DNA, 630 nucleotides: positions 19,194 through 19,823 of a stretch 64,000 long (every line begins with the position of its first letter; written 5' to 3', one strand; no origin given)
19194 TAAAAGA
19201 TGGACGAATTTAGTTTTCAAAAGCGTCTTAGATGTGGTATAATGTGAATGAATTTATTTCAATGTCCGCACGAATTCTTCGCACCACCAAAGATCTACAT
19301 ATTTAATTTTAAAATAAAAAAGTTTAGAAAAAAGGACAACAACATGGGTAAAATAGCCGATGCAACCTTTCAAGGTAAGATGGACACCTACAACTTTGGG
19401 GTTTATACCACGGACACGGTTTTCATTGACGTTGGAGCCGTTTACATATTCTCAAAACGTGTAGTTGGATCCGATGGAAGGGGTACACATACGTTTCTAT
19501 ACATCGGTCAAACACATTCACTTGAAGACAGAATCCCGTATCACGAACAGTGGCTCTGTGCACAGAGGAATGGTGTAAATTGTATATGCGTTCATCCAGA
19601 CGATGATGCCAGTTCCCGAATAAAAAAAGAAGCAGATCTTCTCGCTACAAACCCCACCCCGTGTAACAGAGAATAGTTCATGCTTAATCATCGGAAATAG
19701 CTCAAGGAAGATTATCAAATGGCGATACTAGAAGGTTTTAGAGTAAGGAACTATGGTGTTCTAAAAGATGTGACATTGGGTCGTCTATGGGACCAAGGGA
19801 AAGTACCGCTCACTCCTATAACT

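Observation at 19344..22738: GIY-YIG + ABC-ATPase + DUF4276/Toprim-like cassette: a split-OLD/PARIS-like candidate defence module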

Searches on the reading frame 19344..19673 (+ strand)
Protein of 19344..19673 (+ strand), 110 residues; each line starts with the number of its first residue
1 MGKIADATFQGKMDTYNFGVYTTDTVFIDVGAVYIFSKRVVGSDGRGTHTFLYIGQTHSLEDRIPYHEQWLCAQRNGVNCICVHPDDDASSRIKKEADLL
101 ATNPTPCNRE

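Call 6: search_protein_families(library=pfam, max_evalue=0.1, proteins=[window:19344-19673:+])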
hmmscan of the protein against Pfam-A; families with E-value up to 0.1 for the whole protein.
seq(110 aa): 1 family
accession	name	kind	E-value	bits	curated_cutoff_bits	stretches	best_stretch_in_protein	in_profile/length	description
PF01541.30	GIY-YIG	-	0.026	15.3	22.6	1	33-95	4-64/78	GIY-YIG catalytic domain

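Call 7: search_protein_families(library=padloc, max_evalue=0.1, proteins=[window:19344-19673:+])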
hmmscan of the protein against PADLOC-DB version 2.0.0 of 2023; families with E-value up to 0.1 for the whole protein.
seq(110 aa): 0 families

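Call 8: search_protein_families(library=ncbifam, max_evalue=0.1, proteins=[window:19344-19673:+])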
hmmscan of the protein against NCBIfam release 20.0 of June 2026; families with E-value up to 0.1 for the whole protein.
seq(110 aa): 0 families

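Call 18: find_homologous_proteins(query=window:19344-19673:+, max_evalue=0.001)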
Query seq(110 aa) (110 aa): 83 proteins with E <= 0.001 among 83 candidates.
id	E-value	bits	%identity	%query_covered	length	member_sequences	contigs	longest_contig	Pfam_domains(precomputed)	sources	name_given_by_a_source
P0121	1.4e-63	230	90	100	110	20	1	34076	-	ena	-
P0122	3.4e-60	219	87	100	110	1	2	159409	-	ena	-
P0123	1.9e-59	216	86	100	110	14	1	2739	-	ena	-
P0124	2.7e-57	209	84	100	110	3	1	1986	-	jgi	jgi:hypothetical protein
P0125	1.3e-56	207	81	100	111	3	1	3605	-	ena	-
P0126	3.1e-56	206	83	100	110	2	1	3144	-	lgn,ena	-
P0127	2.2e-55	203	83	100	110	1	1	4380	-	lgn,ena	-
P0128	4.4e-55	202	83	100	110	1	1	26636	-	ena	-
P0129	6.0e-55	202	81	100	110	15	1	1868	-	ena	-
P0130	1.6e-54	200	80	100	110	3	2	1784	-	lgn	-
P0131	1.8e-54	200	80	98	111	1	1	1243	-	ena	-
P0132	3.3e-54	199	80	99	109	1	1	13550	-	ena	-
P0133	5.9e-54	199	82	99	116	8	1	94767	-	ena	-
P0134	2.9e-53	196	81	98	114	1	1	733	-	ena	-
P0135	1.2e-52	194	79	100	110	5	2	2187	-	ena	-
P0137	2.0e-51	191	77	100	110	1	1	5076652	-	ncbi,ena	-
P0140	1.1e-49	185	72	100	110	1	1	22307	-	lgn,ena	-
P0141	2.0e-48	181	73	100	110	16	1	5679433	-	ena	-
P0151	1.4e-44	168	67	100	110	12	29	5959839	-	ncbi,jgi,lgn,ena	jgi:predicted GIY-YIG superfamily endonuclease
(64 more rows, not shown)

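Call 19: find_encoding_contigs(protein=P0137, flank=6000, max_places=3)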
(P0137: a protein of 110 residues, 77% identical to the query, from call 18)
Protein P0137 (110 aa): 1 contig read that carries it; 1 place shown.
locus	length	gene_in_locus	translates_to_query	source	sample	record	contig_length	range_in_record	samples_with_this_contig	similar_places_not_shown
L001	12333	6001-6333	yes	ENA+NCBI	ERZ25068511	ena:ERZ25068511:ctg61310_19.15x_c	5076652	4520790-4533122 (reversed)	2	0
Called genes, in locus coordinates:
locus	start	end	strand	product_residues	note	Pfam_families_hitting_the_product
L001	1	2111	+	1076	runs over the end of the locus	PF00873:ACR_tran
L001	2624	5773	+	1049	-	PF00873:ACR_tran, PF03176:MMPL (faint)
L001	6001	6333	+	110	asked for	-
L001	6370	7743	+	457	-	PF13175:AAA_15 (weak), PF02463:SMC_N (faint), PF13304:AAA_21, PF13175:AAA_15 (weak)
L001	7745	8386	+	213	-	PF14103:DUF4276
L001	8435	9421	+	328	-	PF01408:GFO_IDH_MocA, PF03807:F420_oxidored (faint), PF08635:ox_reductase_C, PF22725:GFO_IDH_MocA_C3, PF02894:GFO_IDH_MocA_C (weak)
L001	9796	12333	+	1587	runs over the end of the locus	PF00404:Dockerin_1, PF13860:FlgD_ig, PF18962:Por_Secre_tail (faint)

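Call 20: find_encoding_contigs(protein=P0141, flank=6000, max_places=3)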
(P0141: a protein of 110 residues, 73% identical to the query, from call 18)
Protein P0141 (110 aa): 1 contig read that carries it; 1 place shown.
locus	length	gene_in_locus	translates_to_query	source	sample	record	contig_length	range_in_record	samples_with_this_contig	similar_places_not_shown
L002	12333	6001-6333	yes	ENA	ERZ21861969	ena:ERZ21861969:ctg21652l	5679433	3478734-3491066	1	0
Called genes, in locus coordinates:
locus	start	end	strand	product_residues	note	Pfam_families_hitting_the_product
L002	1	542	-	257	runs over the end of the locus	PF01261:AP_endonuc_2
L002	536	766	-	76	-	-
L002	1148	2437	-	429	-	PF04055:Radical_SAM, PF13186:SPASM, PF02810:SEC-C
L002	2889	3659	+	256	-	PF13385:Laminin_G_3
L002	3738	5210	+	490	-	PF07669:Eco57I (weak)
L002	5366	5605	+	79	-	PF07927:HicA_toxin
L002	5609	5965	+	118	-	PF15919:HicB_lk_antitox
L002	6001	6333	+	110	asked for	-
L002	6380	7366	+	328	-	PF00850:Hist_deacetyl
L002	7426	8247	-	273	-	PF13847:Methyltransf_31 (faint), PF01209:Ubie_methyltran, PF13489:Methyltransf_23 (weak), PF08241:Methyltransf_11, PF13649:Methyltransf_25 (faint), PF01209:Ubie_methyltran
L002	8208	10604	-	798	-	PF01588:tRNA_bind, PF03483:B3_4, PF03484:B5, PF17759:tRNA_synthFbeta, PF03147:FDX-ACB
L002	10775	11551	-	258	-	-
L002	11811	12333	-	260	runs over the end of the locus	-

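Call 21: find_encoding_contigs(protein=P0151, flank=6000, max_places=8)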
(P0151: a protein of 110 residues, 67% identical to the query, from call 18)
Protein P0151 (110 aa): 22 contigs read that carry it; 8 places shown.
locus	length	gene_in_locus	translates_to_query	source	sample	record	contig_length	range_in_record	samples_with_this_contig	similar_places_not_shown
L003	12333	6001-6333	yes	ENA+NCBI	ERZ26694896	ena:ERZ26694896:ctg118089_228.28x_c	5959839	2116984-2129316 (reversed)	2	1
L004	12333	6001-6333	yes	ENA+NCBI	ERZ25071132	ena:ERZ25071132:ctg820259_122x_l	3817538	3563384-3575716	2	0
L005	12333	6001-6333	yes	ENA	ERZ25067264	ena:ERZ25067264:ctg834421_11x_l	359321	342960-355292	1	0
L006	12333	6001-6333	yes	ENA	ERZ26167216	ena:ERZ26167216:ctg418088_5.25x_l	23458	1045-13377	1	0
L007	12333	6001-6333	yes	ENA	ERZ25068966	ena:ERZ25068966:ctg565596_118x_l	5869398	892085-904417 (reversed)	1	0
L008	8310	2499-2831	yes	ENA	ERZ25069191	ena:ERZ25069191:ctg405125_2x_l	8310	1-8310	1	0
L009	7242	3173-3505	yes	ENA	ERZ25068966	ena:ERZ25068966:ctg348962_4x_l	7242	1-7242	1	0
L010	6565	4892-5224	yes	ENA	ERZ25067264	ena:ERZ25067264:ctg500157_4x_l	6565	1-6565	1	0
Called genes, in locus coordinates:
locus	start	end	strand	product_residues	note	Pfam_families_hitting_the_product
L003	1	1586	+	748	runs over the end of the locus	PF13191:AAA_16 (weak), PF20703:nSTAND1, PF13401:AAA_22 (weak)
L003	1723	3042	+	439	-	-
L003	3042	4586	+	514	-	PF13401:AAA_22 (faint)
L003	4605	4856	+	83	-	PF00850:Hist_deacetyl (weak)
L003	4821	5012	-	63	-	-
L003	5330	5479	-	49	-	-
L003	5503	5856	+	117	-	PF15919:HicB_lk_antitox, PF15970:HicB-like_2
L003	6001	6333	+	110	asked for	-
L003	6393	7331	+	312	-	PF00850:Hist_deacetyl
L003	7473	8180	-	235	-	PF01209:Ubie_methyltran, PF13489:Methyltransf_23, PF13847:Methyltransf_31, PF08241:Methyltransf_11, PF13649:Methyltransf_25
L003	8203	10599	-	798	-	PF01588:tRNA_bind, PF03483:B3_4, PF03484:B5, PF17759:tRNA_synthFbeta, PF03147:FDX-ACB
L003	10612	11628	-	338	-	PF02912:Phe_tRNA-synt_N, PF01409:tRNA-synt_2d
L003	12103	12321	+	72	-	-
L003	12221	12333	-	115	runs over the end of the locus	PF00453:Ribosomal_L20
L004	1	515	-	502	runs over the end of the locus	PF07669:Eco57I (weak)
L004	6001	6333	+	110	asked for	-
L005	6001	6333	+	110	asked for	-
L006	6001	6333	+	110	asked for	-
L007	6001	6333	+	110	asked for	-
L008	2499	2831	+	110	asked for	-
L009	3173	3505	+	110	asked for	-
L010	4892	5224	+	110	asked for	-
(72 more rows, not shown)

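Call 25: find_related_loci(query=A1, collection=metagenome_contigs, flank=7000)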
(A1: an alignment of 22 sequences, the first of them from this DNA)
Query A1 (110 aa) in metagenome_contigs; peptide patterns used: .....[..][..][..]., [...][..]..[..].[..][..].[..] (x = any residue, [..] = any of these).
171 stretches matched a pattern; 91 encode a relative of the query (tblastn E <= 1e-3); the best 80 are kept; 80 distinct loci.
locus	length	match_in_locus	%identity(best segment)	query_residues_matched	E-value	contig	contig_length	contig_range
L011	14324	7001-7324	70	1-108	1e-49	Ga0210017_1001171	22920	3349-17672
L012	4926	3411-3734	69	1-108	8e-48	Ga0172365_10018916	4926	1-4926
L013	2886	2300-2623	68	1-108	1e-46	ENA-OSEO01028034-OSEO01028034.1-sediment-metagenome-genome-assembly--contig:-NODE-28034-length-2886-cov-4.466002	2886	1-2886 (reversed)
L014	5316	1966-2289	66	1-108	8e-45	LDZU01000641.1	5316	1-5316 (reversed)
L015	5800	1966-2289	66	1-108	8e-45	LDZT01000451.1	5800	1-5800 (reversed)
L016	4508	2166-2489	63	1-108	4e-44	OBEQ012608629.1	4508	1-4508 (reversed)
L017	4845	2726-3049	63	1-108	4e-44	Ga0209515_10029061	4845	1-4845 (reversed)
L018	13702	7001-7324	62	1-108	8e-44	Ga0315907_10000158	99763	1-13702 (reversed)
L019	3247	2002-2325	62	1-108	8e-44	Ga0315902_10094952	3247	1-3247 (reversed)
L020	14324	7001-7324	63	1-108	5e-43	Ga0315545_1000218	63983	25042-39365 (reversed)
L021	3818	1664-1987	60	1-108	4e-43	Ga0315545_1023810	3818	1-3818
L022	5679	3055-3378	63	1-108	5e-43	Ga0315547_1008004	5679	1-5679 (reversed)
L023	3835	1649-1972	60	1-108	4e-43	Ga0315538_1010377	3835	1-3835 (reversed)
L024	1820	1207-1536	61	1-110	2e-43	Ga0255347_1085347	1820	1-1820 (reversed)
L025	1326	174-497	60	1-108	6e-44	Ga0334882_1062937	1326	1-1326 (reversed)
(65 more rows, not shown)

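Call 28: predict_structure(alignment_id=A1)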
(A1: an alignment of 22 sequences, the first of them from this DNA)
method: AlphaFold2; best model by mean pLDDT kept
length: 110 residues; sequences in the alignment: 22
mean_pLDDT: 90.1   pTM: 0.81
mean pLDDT of the five models: 90.1, 89.1, 88.0, 83.8, 83.7
residues with pLDDT >= 90: 77; 70-90: 29; 50-70: 4; < 50: 0
segments of 3 or more residues with pLDDT < 50: none
pLDDT, mean of each block of 10 residues (from residue 1): 88 95 87 94 87 92 78 93 94 96 88
secondary structure, 60 per line:
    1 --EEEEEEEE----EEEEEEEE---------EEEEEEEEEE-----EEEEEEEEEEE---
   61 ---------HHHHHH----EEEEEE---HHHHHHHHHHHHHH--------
elements in order: E3-10 E15-22 E32-41 E47-57 H70-75 E80-85 H89-102

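Call 32: fold_search(model_id=the predicted structure, library=pdb)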
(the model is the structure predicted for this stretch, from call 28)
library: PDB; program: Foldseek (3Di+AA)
matches with E <= 10: 356; with E <= 0.001: 0
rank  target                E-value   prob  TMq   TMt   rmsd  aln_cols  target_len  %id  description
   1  1yd6_C                7.4e-02  0.99  0.52  0.59   3.9        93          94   14  Crystal structure of the GIY-YIG N-terminal endonuclease domain of UvrC from Bacillus caldotenax (released 2005-03-01)
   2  1yd6_B                1.2e-01  0.99  0.51  0.62   4.1        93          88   14  Crystal structure of the GIY-YIG N-terminal endonuclease domain of UvrC from Bacillus caldotenax (released 2005-03-01)
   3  1yd3                  1.2e-01  1.00  0.53  0.63   4.0        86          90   19  Crystal structure of the GIY-YIG N-terminal endonuclease domain of UvrC from Thermotoga maritima: Point mutant Y43F boun (released 2005-03-01)
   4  1yd2                  1.6e-01  0.99  0.53  0.63   4.0        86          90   17  Crystal structure of the GIY-YIG N-terminal endonuclease domain of UvrC from Thermotoga maritima: Point mutant Y19F boun (released 2005-03-01)
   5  1yd4                  2.7e-01  0.99  0.54  0.65   3.9        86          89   16  Crystal structure of the GIY-YIG N-terminal endonuclease domain of UvrC from Thermotoga maritima: Point mutant Y29F boun (released 2005-03-01)
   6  1yd5                  2.9e-01  0.98  0.52  0.62   4.0        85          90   18  Crystal structure of the GIY-YIG N-terminal endonuclease domain of UvrC from Thermotoga maritima: Point mutant N88A boun (released 2005-03-01)
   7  1nty                  5.9e-01  0.06  0.21  0.11  13.4       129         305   14  Crystal structure of the first DH/PH domain of Trio to 1.7 A (released 2004-06-29)
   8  4yci_A                7.0e-01  0.08  0.22  0.15   9.7       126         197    6  non-latent pro-bone morphogenetic protein 9 (released 2015-03-04)
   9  9n2d_D                7.4e-01  0.07  0.17  0.07  13.8        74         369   12  Cryo-EM structure of an extended F. johnsoniae BAM complex, composite map (released 2025-07-09)
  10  9ijr_C                8.8e-01  0.04  0.18  0.08  15.5       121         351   12  Cryo-EM structure of the orphan GPR52 beta-arrestin 1 complex bound to ligand c17 (released 2025-09-03)
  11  9f5l_D                9.3e-01  0.06  0.15  0.14  11.2        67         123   15  SARS-CoV-2 Nucleocapsid N-terminal domain (NTD) mutant A119S (released 2024-11-20)
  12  6xit_A                9.8e-01  0.08  0.22  0.09  15.2        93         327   11  Cryo-EM structure of the G protein-gated inward rectifier K+ channel GIRK2 (Kir3.2) in complex with PIP2 (released 2020-10-07)
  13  9mh8_C                1.0e+00  0.06  0.23  0.10  15.8       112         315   12  CryoEM structure of G protein-gated inwardly rectifying potassium channel GIRK2 R92F (State 2) (released 2025-12-10)
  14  7vf4_A                1.0e+00  0.05  0.16  0.10  14.7       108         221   12  Crystal structure of Vps75 from Candida albicans (released 2021-10-06)
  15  4yci_B                1.1e+00  0.08  0.24  0.18   9.9       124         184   10  non-latent pro-bone morphogenetic protein 9 (released 2015-03-04)
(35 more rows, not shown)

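Call 46: search_protein_families(library=pfam, alignment_id=A3, max_evalue=0.001)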
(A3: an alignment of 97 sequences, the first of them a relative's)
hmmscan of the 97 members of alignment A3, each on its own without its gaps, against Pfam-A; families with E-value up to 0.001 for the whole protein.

A. member 1, L002:5609-5962:+ (118 aa): 1 family
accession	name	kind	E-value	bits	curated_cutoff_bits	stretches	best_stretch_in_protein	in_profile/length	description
PF15919.11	HicB_lk_antitox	-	4.2e-13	50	27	1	12-68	5-60/123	HicB_like antitoxin of bacterial toxin-antitoxin system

B. families by the number of members that match (of 97 scanned): 95 families (the first 25 are shown)
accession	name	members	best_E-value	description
PF04055.27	Radical_SAM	3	8.6e-22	Radical SAM superfamily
PF00850.24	Hist_deacetyl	2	8.2e-98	Histone deacetylase domain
PF02281.22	Dimer_Tnp_Tn5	2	2.6e-19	Transposase Tn5 dimerisation domain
PF02310.24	B12-binding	2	2.3e-16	B12 binding domain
PF01381.28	HTH_3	2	3.2e-15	Helix-turn-helix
PF18317.6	SDH_C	2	3.8e-14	Shikimate 5'-dehydrogenase C-terminal domain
PF15919.11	HicB_lk_antitox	2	4.1e-14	HicB_like antitoxin of bacterial toxin-antitoxin system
PF01609.27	DDE_Tnp_1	2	2.4e-13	Transposase DDE domain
PF13560.12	HTH_31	2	1.2e-10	Helix-turn-helix domain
PF01488.26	Shikimate_DH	2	1.6e-09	Shikimate / quinate 5-dehydrogenase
PF01258.23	zf-dskA_traR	2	5.9e-09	Prokaryotic dksA/traR C4-type zinc finger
PF13443.12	HTH_26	2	6.1e-06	Cro/C1-type HTH DNA-binding domain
PF05015.19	HigB-like_toxin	2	1e-05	RelE-like toxin of type II toxin-antitoxin system HigB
PF06267.17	DUF1028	1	1.1e-60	Family of unknown function (DUF1028)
PF08897.16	DUF1841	1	2.1e-59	Domain of unknown function (DUF1841)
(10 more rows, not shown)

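Call 47: search_protein_families(library=padloc, alignment_id=A3, max_evalue=0.00001)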
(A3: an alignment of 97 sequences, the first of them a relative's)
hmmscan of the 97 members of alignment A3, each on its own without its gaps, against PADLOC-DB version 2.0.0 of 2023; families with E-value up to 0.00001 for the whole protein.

A. member 1, L002:5609-5962:+ (118 aa): 0 families

B. families by the number of members that match (of 97 scanned): 121 families (the first 25 are shown)
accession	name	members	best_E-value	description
PDLC04689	PDC-M51A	2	6.8e-14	-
PDLC04151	HEC-05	1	1.2e-187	-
PDLC00776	Cyclase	1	4.1e-124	oligonucleotide-cyclase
PDLC04150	HEC-05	1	8.8e-117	-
PDLC04152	HEC-05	1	8.8e-78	-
PDLC04135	mad3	1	5.4e-51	mads_3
PDLC00823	Cyclase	1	4.5e-43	oligonucleotide-cyclase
PDLC04153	HEC-05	1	2e-42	-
PDLC00809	Cyclase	1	8e-32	oligonucleotide-cyclase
PDLC03199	Specificity_I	1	5.7e-27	Type I specificity subunit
PDLC04142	capH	1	1e-26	capH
PDLC03612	REase_MTase_IIG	1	1e-24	Type IIG restriction enzyme-methyltransferase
PDLC00786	Cyclase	1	6.3e-24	oligonucleotide-cyclase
PDLC00814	Cyclase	1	3.6e-23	oligonucleotide-cyclase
PDLC00802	Cyclase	1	1e-21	oligonucleotide-cyclase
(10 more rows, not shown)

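Call 56: find_related_loci(query=A1, collection=viral_contigs, flank=5000)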
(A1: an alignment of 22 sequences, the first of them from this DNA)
Query A1 (110 aa) in viral_contigs; peptide patterns used: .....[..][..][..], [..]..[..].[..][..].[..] (x = any residue, [..] = any of these).
106 stretches matched a pattern; 1 encode a relative of the query (tblastn E <= 1e-3); 1 distinct loci.
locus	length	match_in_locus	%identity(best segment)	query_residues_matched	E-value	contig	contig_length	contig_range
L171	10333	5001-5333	40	1-110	3e-21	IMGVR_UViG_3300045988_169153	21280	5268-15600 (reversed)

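Call 57: search_protein_families(library=phrogs, max_evalue=0.01, proteins=[window:19344-19673:+])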
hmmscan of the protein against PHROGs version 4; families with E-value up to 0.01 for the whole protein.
seq(110 aa): 0 families

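Call 65: find_encoding_contigs(protein=P0121, flank=6000, max_places=2)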
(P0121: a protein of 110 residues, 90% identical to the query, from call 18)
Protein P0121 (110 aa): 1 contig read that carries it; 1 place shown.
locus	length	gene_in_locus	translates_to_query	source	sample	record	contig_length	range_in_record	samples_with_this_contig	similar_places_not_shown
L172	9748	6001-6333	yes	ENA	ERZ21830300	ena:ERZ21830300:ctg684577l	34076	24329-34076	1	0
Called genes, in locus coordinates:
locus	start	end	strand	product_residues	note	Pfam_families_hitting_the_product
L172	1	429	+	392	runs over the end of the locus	PF00873:ACR_tran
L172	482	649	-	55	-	-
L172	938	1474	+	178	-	PF00873:ACR_tran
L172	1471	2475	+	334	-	PF00873:ACR_tran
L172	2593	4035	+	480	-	PF00873:ACR_tran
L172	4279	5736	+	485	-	PF00873:ACR_tran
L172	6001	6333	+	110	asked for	-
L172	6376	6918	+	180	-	PF13175:AAA_15 (weak), PF13304:AAA_21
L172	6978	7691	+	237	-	PF13304:AAA_21, PF13175:AAA_15 (weak)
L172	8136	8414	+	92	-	-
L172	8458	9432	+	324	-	PF01408:GFO_IDH_MocA, PF03807:F420_oxidored (faint), PF08635:ox_reductase_C (weak), PF22725:GFO_IDH_MocA_C3, PF02894:GFO_IDH_MocA_C (faint)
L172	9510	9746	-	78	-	?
